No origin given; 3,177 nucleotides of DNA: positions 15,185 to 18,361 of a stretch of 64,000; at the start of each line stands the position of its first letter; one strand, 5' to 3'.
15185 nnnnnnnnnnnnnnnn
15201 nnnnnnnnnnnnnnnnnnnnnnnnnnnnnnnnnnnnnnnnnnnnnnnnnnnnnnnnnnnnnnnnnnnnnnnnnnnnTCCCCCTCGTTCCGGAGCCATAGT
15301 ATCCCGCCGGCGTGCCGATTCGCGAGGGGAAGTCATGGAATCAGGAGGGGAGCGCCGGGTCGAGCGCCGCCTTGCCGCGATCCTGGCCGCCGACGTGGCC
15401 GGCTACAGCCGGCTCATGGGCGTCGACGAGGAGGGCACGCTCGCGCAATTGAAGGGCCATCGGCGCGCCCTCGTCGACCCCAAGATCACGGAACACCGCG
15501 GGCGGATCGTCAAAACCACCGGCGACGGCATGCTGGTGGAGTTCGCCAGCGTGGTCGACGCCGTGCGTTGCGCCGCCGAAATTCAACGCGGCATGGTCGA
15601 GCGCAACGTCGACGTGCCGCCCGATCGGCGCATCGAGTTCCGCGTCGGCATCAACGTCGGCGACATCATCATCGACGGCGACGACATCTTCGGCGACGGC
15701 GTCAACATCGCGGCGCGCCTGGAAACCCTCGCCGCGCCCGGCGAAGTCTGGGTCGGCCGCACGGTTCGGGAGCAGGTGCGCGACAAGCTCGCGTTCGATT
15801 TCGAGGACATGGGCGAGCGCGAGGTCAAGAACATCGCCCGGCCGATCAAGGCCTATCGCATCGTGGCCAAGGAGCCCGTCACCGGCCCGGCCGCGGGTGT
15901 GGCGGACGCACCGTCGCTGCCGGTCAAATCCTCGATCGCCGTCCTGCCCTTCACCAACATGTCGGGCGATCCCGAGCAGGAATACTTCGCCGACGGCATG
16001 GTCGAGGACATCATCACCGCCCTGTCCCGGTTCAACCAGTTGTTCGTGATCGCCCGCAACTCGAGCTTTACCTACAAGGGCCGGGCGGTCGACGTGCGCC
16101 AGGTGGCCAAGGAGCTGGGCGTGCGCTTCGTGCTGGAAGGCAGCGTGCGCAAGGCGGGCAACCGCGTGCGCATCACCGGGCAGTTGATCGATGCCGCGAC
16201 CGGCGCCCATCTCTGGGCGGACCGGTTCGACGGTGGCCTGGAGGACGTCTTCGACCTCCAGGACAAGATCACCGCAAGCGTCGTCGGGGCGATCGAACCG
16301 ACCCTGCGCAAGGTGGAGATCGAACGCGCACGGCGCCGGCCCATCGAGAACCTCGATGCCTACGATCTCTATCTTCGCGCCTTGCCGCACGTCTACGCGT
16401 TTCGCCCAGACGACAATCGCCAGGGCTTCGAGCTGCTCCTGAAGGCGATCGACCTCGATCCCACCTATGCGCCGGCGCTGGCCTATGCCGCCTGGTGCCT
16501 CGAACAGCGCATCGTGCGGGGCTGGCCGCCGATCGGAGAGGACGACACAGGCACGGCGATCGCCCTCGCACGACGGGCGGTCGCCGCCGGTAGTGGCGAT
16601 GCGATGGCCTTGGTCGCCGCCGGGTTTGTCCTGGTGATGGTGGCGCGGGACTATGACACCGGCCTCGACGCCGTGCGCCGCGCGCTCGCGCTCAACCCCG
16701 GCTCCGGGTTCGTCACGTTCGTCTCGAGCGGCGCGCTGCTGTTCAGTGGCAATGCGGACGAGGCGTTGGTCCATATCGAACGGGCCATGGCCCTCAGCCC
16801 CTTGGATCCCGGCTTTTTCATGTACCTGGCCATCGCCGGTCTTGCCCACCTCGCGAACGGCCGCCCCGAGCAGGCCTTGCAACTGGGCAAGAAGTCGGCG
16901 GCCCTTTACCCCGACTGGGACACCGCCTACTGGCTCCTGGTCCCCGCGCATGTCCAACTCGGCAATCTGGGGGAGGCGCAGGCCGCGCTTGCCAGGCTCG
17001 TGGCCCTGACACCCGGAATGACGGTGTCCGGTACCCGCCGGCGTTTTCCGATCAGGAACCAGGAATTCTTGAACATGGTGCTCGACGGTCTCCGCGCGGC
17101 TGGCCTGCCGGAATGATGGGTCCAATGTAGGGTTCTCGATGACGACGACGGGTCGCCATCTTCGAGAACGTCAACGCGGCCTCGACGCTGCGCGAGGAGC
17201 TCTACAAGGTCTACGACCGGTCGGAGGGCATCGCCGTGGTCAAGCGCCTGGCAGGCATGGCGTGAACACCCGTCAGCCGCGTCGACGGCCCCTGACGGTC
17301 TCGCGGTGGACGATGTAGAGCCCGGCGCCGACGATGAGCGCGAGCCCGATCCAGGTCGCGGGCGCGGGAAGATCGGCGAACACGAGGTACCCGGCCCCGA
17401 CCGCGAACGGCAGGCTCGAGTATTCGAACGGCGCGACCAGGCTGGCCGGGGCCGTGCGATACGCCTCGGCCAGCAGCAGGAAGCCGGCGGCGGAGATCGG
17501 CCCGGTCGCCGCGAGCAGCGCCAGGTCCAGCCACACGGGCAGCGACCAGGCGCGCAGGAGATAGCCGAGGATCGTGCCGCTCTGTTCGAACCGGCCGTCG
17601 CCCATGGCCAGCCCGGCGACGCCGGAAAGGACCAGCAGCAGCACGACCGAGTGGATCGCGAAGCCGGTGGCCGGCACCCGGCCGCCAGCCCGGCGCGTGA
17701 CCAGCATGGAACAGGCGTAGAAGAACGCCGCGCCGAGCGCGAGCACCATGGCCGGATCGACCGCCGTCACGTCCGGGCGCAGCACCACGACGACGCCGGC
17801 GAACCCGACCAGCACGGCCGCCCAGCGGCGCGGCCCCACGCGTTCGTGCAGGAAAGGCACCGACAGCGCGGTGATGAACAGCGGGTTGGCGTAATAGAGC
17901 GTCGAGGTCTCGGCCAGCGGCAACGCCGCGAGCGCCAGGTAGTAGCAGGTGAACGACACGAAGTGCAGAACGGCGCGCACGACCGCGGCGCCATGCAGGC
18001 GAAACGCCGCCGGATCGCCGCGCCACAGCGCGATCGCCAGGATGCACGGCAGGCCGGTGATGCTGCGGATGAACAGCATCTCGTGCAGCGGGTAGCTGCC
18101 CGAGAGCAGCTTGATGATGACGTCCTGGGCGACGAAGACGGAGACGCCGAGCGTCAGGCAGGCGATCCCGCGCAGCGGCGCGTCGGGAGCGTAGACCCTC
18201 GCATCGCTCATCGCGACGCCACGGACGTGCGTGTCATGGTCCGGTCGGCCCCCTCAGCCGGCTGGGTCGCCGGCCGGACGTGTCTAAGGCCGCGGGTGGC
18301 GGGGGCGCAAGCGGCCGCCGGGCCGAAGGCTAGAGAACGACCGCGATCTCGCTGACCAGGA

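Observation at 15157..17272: Adenylate cyclase gene bracketed by 97%-identical 115-bp direct repeats of the hpaB 3' terminus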

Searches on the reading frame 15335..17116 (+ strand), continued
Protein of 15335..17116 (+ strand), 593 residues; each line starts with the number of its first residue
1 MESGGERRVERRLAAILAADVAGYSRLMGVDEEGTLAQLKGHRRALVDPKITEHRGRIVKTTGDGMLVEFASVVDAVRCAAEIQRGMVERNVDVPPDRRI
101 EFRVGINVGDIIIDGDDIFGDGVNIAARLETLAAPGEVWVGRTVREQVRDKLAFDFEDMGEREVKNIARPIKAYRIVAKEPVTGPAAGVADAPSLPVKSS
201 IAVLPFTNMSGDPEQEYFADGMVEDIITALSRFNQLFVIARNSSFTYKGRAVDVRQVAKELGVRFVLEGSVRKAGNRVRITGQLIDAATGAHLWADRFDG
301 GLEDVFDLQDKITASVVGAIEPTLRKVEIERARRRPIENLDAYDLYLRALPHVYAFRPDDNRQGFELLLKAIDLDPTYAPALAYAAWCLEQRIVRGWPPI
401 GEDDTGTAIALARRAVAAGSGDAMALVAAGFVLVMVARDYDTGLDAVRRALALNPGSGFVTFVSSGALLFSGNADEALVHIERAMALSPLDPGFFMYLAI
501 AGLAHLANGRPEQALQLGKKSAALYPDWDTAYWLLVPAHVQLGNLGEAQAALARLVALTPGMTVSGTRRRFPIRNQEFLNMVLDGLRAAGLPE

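Call 32: find_encoding_contigs(protein=P0123, flank=6000, max_places=4)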
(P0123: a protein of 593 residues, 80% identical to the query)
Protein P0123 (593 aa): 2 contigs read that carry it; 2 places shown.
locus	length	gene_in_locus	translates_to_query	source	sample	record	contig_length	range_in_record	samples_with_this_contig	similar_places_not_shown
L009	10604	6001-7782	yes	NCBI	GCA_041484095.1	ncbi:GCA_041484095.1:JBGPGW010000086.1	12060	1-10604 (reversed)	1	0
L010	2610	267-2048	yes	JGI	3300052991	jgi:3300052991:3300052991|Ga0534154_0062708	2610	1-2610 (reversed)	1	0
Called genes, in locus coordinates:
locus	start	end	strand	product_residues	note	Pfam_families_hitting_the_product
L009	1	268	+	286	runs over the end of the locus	PF12146:Hydrolase_4, PF00561:Abhydrolase_1, PF12697:Abhydrolase_6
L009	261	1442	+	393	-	PF01266:DAO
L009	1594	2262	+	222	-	PF03737:RraA-like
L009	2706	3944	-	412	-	-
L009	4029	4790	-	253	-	PF00106:adh_short, PF08659:KR, PF23441:SDR (weak), PF13561:adh_short_C2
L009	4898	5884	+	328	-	PF00561:Abhydrolase_1, PF12146:Hydrolase_4 (weak), PF12697:Abhydrolase_6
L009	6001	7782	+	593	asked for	PF00211:Guanylate_cyc, PF00515:TPR_1 (faint), PF07719:TPR_2 (faint), PF13428:TPR_14 (faint), PF14559:TPR_19 (faint)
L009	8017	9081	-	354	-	PF00512:HisKA, PF02518:HATPase_c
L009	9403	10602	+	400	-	?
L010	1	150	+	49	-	?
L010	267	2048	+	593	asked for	PF00211:Guanylate_cyc, PF00515:TPR_1 (faint), PF07719:TPR_2 (faint), PF13428:TPR_14 (faint), PF14559:TPR_19 (faint)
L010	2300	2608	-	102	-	?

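Call 48: list_cluster_members(proteins=[window:15335-17116:+, window:13780-15276:+, window:17273-18211:-, window:13318-13686:-, window:7526-7807:+, window:7180-7539:+])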
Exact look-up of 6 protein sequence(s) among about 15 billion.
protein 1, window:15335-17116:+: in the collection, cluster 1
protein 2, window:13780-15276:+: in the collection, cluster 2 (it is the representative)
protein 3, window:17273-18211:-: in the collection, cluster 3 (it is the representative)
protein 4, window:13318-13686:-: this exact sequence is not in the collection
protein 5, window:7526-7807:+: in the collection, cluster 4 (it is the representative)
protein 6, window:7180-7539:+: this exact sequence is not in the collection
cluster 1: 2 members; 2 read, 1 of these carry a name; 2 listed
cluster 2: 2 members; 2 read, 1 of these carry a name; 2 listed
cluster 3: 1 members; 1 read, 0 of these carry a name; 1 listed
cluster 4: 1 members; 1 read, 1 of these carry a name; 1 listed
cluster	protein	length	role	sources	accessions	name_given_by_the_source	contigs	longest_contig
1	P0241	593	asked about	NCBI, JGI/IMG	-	-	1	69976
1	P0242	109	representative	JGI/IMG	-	tetratricopeptide (TPR) repeat protein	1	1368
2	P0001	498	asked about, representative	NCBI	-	-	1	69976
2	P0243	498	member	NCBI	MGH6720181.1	MAG: 4-hydroxyphenylacetate 3-hydroxylase N-terminal domain-containing protein ...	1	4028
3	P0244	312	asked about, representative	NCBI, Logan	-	-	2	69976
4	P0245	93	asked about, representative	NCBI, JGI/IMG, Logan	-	mRNA interferase YafQ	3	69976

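Call 49: find_encoding_contigs(protein=P0243, flank=5000, max_places=5)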
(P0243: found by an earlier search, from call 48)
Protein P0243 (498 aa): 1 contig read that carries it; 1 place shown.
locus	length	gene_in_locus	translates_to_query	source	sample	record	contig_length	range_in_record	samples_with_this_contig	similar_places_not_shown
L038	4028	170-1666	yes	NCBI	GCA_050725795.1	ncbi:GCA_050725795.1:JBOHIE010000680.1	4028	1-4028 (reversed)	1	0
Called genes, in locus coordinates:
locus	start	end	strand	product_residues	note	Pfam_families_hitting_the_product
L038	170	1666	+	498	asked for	PF11794:HpaB_N, PF03241:HpaB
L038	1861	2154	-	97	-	PF01381:HTH_3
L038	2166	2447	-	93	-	PF05015:HigB-like_toxin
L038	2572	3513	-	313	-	PF00892:EamA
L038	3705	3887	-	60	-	-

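Call 54: find_encoding_contigs(protein=P0122, flank=5000, max_places=4)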
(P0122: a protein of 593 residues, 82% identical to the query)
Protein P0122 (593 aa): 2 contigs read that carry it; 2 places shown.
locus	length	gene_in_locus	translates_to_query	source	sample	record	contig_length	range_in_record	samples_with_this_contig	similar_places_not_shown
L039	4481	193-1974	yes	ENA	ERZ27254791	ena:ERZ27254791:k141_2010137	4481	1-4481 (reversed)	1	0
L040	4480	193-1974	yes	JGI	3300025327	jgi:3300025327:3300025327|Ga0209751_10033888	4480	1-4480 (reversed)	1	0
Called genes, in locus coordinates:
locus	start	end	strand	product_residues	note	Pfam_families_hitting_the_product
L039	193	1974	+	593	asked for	PF00211:Guanylate_cyc, PF07719:TPR_2 (faint), PF13428:TPR_14 (faint), PF14559:TPR_19 (faint)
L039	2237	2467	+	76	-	-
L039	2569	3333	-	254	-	-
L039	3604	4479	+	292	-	?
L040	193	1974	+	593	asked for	PF00211:Guanylate_cyc, PF07719:TPR_2 (faint), PF13428:TPR_14 (faint), PF14559:TPR_19 (faint)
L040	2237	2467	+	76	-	-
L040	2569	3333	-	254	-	-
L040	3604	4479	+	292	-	?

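Call 55: find_encoding_contigs(protein=P0124, flank=5000, max_places=4)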
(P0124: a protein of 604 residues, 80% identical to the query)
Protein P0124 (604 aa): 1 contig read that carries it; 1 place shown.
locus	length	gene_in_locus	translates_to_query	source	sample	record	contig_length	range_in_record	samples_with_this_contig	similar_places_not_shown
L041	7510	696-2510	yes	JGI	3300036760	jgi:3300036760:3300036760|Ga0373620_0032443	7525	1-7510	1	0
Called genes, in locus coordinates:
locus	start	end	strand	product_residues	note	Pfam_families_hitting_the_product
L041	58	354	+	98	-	PF13305:TetR_C_33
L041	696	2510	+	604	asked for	PF00211:Guanylate_cyc, PF13432:TPR_16 (faint), PF13428:TPR_14 (faint), PF00515:TPR_1 (faint), PF07719:TPR_2 (faint), PF14559:TPR_19 (faint)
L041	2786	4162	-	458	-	PF13400:Tad (weak), PF00092:VWA (faint)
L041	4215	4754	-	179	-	-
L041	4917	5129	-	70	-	PF04964:Flp_Fap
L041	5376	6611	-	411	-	PF04389:Peptidase_M28 (weak), PF01546:Peptidase_M20, PF07687:M20_dimer (weak)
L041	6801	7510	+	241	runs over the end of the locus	?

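Call 66: search_protein_families(library=pfam, proteins=[L038:2169-2447:-, L038:1864-2154:-, L008:7793-8389:+], max_evalue=0.1)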
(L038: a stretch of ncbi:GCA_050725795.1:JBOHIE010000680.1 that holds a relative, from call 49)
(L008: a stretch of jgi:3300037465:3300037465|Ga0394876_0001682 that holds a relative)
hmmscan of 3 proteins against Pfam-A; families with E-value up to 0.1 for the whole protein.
L038:2169-2447:- (93 aa): 1 family
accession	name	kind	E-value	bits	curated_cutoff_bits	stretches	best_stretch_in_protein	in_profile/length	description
PF05015.19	HigB-like_toxin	-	7.1e-16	58.9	27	1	20-93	19-91/91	RelE-like toxin of type II toxin-antitoxin system HigB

L038:1864-2154:- (97 aa): 6 families
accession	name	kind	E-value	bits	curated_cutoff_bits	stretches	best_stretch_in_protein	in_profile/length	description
PF01381.28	HTH_3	-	7.9e-13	48.7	23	1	18-68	5-55/55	Helix-turn-helix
PF13560.12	HTH_31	-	4e-05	24.3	27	1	22-66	14-59/64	Helix-turn-helix domain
PF13443.12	HTH_26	-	0.00073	20.2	22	1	22-66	10-55/63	Cro/C1-type HTH DNA-binding domain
PF15943.11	YdaS_toxin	-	0.015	15.5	30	1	24-56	10-42/65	Bacterial toxin YdaS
PF04218.19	CENP-B_N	-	0.042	14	21.2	1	22-49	22-49/53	CENP-B N-terminal DNA-binding domain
PF04552.19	Sigma54_DBD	-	0.063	13.4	22.8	1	16-67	45-94/160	Sigma-54, DNA binding domain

L008:7793-8389:+ (198 aa): 0 families

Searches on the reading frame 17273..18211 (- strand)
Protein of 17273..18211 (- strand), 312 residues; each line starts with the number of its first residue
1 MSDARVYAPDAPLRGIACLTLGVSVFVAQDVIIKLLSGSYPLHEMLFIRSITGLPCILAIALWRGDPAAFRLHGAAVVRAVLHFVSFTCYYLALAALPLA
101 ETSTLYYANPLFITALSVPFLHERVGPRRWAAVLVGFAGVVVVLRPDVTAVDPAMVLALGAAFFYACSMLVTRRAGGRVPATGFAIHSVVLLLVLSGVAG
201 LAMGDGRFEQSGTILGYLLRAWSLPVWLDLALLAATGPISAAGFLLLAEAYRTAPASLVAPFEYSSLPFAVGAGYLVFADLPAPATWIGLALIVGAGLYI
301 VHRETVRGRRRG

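Call 11: search_protein_families(library=pfam, proteins=[window:17273-18211:-], max_evalue=0.001)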
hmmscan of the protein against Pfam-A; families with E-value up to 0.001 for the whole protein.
window:17273-18211:- (312 aa): 1 family
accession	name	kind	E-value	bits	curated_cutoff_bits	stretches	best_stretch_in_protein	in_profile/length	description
PF00892.27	EamA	-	2.2e-22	80.2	28.2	2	15-144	3-134/135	EamA-like transporter family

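Call 15: find_encoding_contigs(protein=window:17273-18211:-, flank=10000, max_places=10)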
Protein window:17273-18211:- (312 aa): 2 contigs read that carry it; 2 places shown.
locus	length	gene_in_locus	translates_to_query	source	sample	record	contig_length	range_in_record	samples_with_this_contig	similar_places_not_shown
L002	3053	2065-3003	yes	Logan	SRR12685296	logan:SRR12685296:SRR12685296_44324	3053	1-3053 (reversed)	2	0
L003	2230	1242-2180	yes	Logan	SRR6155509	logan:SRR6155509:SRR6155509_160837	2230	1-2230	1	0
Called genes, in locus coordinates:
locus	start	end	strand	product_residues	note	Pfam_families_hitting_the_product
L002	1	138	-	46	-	?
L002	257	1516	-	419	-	PF01546:Peptidase_M20, PF07687:M20_dimer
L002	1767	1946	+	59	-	-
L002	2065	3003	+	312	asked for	PF00892:EamA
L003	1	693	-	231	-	?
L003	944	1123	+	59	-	-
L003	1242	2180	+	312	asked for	PF00892:EamA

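Call 40: find_related_loci(query=window:17273-18211:-, collection=metagenome_contigs, flank=6000)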
Query window:17273-18211:- (312 aa) in metagenome_contigs; peptide patterns used: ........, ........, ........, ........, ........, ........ (x = any residue, [..] = any of these).
127 stretches matched a pattern; 27 encode a relative of the query (tblastn E <= 1e-3); 27 distinct loci.
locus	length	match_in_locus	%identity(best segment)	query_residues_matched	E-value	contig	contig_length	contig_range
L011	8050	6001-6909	70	8-310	1e-134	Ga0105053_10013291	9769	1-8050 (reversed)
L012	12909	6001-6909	70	8-310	2e-127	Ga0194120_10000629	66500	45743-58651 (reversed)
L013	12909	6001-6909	70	8-310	2e-127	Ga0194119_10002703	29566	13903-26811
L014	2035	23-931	69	8-310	1e-130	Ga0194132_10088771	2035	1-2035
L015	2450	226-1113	35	6-311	1e-49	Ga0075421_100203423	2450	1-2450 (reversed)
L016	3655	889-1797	35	4-311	2e-49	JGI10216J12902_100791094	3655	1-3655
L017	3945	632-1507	34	10-311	5e-49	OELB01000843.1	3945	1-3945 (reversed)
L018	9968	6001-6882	36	2-311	5e-49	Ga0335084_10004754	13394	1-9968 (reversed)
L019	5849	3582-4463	35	10-311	1e-48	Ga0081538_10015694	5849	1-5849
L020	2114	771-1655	35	10-311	5e-49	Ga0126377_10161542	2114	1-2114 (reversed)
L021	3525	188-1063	35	10-311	7e-48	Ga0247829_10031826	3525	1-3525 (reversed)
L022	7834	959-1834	35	10-311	2e-47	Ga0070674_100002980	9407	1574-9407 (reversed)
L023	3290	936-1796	34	10-306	3e-47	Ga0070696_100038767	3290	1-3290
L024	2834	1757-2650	34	4-311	2e-47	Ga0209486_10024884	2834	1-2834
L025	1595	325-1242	35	3-311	2e-48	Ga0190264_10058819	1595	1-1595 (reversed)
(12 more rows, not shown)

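Call 66: search_protein_families(library=pfam, proteins=[L038:2169-2447:-, L038:1864-2154:-], max_evalue=0.1)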
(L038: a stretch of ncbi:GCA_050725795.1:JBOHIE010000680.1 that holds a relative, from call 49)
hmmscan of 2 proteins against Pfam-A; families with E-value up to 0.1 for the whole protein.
L038:2169-2447:- (93 aa): 1 family
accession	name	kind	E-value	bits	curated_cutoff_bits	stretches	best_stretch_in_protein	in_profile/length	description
PF05015.19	HigB-like_toxin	-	7.1e-16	58.9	27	1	20-93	19-91/91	RelE-like toxin of type II toxin-antitoxin system HigB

L038:1864-2154:- (97 aa): 6 families
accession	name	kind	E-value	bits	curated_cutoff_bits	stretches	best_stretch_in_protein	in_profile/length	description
PF01381.28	HTH_3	-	7.9e-13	48.7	23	1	18-68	5-55/55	Helix-turn-helix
PF13560.12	HTH_31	-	4e-05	24.3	27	1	22-66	14-59/64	Helix-turn-helix domain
PF13443.12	HTH_26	-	0.00073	20.2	22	1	22-66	10-55/63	Cro/C1-type HTH DNA-binding domain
PF15943.11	YdaS_toxin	-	0.015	15.5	30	1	24-56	10-42/65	Bacterial toxin YdaS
PF04218.19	CENP-B_N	-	0.042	14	21.2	1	22-49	22-49/53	CENP-B N-terminal DNA-binding domain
PF04552.19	Sigma54_DBD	-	0.063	13.4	22.8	1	16-67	45-94/160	Sigma-54, DNA binding domain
